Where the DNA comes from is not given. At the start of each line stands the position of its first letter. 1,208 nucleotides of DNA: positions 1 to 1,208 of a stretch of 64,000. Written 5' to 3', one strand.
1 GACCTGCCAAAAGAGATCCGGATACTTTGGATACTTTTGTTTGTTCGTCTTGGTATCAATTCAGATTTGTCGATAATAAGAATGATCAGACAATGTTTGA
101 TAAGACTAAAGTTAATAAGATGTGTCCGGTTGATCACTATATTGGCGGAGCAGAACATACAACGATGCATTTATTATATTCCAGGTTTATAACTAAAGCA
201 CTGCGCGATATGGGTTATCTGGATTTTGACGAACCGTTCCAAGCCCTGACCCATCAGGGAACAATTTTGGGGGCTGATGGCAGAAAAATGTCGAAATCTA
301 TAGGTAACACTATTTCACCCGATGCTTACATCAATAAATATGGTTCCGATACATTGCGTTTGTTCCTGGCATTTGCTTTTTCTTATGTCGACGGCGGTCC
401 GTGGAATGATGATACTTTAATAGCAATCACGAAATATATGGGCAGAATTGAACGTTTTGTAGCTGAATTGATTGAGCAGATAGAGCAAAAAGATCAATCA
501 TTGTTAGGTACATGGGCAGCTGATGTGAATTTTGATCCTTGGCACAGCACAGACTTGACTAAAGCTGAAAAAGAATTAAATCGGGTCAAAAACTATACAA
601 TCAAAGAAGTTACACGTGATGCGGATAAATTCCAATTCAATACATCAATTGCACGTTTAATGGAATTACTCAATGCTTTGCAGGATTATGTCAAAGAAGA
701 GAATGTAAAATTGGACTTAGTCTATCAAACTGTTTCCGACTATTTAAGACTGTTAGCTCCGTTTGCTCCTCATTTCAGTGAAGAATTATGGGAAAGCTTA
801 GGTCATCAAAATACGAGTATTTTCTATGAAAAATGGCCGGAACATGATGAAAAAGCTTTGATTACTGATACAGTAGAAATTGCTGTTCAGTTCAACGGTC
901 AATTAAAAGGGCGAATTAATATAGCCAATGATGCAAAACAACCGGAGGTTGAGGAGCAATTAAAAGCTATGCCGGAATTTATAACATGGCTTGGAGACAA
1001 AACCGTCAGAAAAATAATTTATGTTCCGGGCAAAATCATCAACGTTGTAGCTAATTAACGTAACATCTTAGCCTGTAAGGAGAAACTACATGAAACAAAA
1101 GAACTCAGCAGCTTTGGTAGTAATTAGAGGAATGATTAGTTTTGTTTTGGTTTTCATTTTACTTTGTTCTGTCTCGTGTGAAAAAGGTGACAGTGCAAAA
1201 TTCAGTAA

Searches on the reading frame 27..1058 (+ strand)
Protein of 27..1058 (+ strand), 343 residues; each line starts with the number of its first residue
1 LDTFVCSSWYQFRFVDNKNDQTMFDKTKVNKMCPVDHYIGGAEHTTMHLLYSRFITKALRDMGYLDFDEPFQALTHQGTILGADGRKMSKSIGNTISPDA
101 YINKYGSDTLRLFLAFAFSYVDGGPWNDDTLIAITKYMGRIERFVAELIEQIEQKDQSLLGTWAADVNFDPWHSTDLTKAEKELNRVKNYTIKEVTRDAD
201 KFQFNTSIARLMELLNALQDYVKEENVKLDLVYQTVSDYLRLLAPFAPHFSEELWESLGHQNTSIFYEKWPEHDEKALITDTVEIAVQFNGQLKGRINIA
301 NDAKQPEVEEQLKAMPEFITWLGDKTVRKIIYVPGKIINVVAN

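Call 20: find_related_loci(query=window:27-1058:+, collection=genome_contigs, flank=10000)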
Query window:27-1058:+ (343 aa) in genome_contigs; peptide patterns used: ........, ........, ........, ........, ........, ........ (x = any residue, [..] = any of these).
388 stretches matched a pattern; 360 encode a relative of the query (tblastn E <= 1e-3); the best 80 are kept; 80 distinct loci.
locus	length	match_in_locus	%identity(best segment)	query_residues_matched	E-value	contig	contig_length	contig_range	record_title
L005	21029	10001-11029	93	1-343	0e+0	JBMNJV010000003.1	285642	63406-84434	MAG: Saccharofermentanales bacterium isolate SBF912LR0HQ0039 contig_60438, whole genome shotgun sequence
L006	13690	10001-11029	93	1-343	0e+0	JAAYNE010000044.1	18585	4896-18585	MAG: Clostridiaceae bacterium isolate AS21ysBPME_111 77884_AS21, whole genome shotgun sequence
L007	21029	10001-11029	87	1-343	0e+0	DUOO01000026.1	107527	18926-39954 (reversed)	MAG TPA_asm: Clostridiaceae bacterium isolate AS08sgBPME_186 131521_AS08, whole genome shotgun sequence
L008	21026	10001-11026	73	1-342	9e-174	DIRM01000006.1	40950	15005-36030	MAG TPA_asm: Mageeibacillus sp. UBA5436 UBA5436_contig_3272, whole genome shotgun sequence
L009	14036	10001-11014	72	1-342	1e-169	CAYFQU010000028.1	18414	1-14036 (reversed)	MAG TPA_asm: uncultured Mageeibacillus sp. isolate ERP107106_co1_261 genome assembly, contig: NODE_2929_length_18414_cov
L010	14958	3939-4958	69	1-342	3e-167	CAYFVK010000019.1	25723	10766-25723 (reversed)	MAG TPA_asm: uncultured Mageeibacillus sp. isolate ERP107106_co1_171 genome assembly, contig: NODE_1754_length_25723_cov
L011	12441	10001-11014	69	1-342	3e-166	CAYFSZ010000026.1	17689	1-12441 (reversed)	MAG TPA_asm: uncultured Mageeibacillus sp. isolate ERP107106_co2_14 genome assembly, contig: NODE_2814_length_17689_cov_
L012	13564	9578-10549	56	1-341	1e-127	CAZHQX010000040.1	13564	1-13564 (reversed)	MAG TPA_asm: uncultured Oscillospiraceae bacterium isolate SRP274231_co1_30 genome assembly, contig: NODE_4379_length_13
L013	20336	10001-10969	56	1-341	1e-124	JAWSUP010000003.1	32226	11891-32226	MAG: Bacillota bacterium isolate B4G8CH4-14 NODE_346_length_32226_cov_4.140126, whole genome shotgun sequence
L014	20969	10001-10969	55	1-341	4e-124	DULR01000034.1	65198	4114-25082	MAG TPA_asm: Clostridiaceae bacterium isolate AS04akNAM_130 10656_AS04, whole genome shotgun sequence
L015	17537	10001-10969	54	1-341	3e-124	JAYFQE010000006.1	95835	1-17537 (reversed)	MAG: Clostridiaceae bacterium isolate CA_164 c_CA_000000051729, whole genome shotgun sequence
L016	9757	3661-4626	53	1-341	3e-122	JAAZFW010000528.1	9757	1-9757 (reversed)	MAG: Clostridiaceae bacterium isolate AS10tlH2TH_285 295059_AS10, whole genome shotgun sequence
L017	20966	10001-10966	54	1-341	1e-121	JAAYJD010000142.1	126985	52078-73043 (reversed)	MAG: Clostridiaceae bacterium isolate AS10tlH2TH_219 122616_AS10, whole genome shotgun sequence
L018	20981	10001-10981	53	1-343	5e-120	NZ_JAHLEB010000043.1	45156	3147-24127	Clostridium lacusfryxellense strain DSM 14205 contig00043, whole genome shotgun sequence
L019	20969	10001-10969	51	1-341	4e-120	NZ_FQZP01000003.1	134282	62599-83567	Thermoclostridium caenicola strain DSM 19027, whole genome shotgun sequence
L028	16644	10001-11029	91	1-343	0e+0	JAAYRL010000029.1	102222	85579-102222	MAG: Clostridiaceae bacterium isolate AS23ysBPME_19 228101_AS23, whole genome shotgun sequence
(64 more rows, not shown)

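Call 26: search_protein_families(library=pfam, proteins=[L028:12503-13687:-, L028:13792-14469:-, L028:15174-15440:+, L028:15614-16111:+, L007:15071-15916:+, L007:15909-18671:+, L007:18690-20699:+, L005:13554-13973:-, L005:14285-14632:+, L005:14971-15858:+])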
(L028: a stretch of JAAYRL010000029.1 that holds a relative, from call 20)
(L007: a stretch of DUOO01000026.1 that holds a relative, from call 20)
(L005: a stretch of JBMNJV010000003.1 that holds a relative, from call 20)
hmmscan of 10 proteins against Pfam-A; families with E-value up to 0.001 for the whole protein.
L028:12503-13687:- (394 aa): 4 families
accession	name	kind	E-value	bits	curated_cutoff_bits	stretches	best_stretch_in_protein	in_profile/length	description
PF00589.27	Phage_integrase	-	3.3e-26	92.5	27.1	1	189-378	4-170/172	Phage integrase family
PF14659.12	Phage_int_SAM_3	-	2.7e-17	63.2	22.6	1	78-134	1-57/58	Phage integrase, N-terminal SAM-like domain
PF22022.2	Phage_int_M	-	2.4e-10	40.9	27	1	80-168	2-92/96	Phage integrase central domain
PF14657.12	Arm-DNA-bind_4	-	7.4e-06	25.9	22.3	1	24-66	2-44/47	Arm DNA-binding domain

L028:13792-14469:- (225 aa): 3 families
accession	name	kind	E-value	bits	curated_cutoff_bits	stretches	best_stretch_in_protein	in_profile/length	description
PF01381.28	HTH_3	-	4.3e-12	46.3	23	1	11-65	1-55/55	Helix-turn-helix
PF12844.13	HTH_19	-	1.9e-08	34.5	30.2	1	9-66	2-59/64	Helix-turn-helix domain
PF13560.12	HTH_31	-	1.9e-05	25.3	27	1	10-57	5-53/64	Helix-turn-helix domain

L028:15174-15440:+ (88 aa): 1 family
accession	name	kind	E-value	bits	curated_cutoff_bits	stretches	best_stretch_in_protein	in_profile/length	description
PF12728.13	HTH_17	-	1e-05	26.1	27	1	38-86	1-50/51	Helix-turn-helix domain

L028:15614-16111:+ (165 aa): 2 families
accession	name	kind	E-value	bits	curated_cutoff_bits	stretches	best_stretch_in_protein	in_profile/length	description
PF09681.16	Phage_rep_org_N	-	5.6e-21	75.2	23.3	1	8-123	1-117/121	N-terminal phage replisome organiser (Phage_rep_org_N)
PF14297.12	Lin1244_N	-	0.00013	23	25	1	10-94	3-85/95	Lin1244/Lin1753-like, N-terminal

L007:15071-15916:+ (281 aa): 2 families
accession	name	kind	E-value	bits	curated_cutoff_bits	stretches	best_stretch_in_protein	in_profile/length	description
PF01555.25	N6_N4_Mtase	-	3.9e-26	92.8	26.7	1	29-234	1-214/221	DNA methylase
PF01170.24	UPF0020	-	0.00073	19.7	22.3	0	23-96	114-192/197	RMKL-like, methyltransferase domain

L007:15909-18671:+ (920 aa): 2 families
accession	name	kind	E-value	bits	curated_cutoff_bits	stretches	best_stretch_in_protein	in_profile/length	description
PF02384.22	N6_Mtase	-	1.6e-08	34.7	20.4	1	326-604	16-268/311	N-6 DNA Methylase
PF07669.17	Eco57I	-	0.00051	20.6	25.3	1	455-553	78-171/171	Eco57I restriction-modification methylase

L007:18690-20699:+ (669 aa): 5 families
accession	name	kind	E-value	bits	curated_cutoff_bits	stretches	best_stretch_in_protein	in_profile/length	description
PF13175.12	AAA_15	-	1.2e-46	160.5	32.1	1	6-403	1-374/374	AAA ATPase domain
PF20469.4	OLD-like_TOPRIM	-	1e-15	58.4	23.2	1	461-533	2-67/67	Overcoming lysogenization defect protein-like, TOPRIM domain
PF13304.12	AAA_21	-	2.1e-15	58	27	1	287-402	191-302/304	AAA domain, putative AbiEii toxin, Type IV TA system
PF11398.14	DUF2813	-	8.7e-14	52.1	21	2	340-442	266-360/372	Protein of unknown function (DUF2813)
PF02463.25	SMC_N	-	3.9e-05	23.6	40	1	7-405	1-204/220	RecF/RecN/SMC N terminal domain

L005:13554-13973:- (139 aa): 1 family
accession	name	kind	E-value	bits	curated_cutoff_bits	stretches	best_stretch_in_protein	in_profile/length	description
PF00581.25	Rhodanese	-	3.7e-18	66.3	22.2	1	42-133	1-100/102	Rhodanese-like domain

L005:14285-14632:+ (115 aa): 2 families
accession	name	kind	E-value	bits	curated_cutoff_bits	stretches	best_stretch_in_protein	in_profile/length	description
PF03960.21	ArsC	-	3e-11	43.9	24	1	6-105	3-70/79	ArsC family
PF00462.30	Glutaredoxin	-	6.6e-07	29.9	22.9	1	7-44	7-44/60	Glutaredoxin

L005:14971-15858:+ (295 aa): 5 families
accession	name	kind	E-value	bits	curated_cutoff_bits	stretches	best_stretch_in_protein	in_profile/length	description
PF14471.11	DUF4428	-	2.9e-17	62.7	27.8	1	22-69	1-51/51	Domain of unknown function (DUF4428)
PF12773.13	DZR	-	2e-07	31.5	27.3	1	268-291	13-31/45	Double zinc ribbon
PF13240.11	Zn_Ribbon_1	-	2.6e-06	27.5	25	0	268-277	14-23/23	zinc-ribbon domain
PF18912.6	DZR_2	-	6.5e-05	23.1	27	0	20-53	7-33/56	Double zinc ribbon domain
PF09297.16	Zn_ribbon_NUD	-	0.00021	21.3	24.8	0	283-293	2-12/32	NADH pyrophosphatase zinc ribbon domain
